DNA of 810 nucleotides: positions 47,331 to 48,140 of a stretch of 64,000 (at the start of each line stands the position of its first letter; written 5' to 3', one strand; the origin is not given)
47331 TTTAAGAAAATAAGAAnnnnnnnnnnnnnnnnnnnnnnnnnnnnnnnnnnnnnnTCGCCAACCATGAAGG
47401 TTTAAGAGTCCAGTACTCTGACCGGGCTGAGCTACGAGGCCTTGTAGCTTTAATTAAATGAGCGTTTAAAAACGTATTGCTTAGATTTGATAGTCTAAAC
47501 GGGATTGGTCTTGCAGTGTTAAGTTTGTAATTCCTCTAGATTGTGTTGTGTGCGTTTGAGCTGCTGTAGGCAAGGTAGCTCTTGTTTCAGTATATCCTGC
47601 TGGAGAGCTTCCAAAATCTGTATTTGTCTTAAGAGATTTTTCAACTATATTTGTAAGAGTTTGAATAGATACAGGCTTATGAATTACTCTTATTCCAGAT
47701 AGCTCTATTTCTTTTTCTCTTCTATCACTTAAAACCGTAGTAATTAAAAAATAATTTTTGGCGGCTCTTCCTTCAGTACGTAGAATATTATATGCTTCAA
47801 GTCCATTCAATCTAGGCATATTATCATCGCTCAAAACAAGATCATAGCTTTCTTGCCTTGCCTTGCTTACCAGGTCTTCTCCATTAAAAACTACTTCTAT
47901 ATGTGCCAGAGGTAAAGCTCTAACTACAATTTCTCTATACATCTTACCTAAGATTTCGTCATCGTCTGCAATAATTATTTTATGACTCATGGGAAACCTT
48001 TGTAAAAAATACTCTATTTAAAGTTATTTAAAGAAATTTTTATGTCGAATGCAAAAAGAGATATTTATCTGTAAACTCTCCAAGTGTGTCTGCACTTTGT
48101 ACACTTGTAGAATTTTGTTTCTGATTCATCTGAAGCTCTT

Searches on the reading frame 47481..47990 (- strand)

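Call 47: search_protein_families(library=pfam, proteins=[window:47481-47990:-], max_evalue=0.1)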
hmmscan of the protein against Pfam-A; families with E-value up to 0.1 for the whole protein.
window:47481-47990:- (169 aa): 1 family
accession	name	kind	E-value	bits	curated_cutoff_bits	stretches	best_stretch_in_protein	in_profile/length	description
PF00072.30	Response_reg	-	4.8e-13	49.7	30.2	1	5-116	1-110/111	Response regulator receiver domain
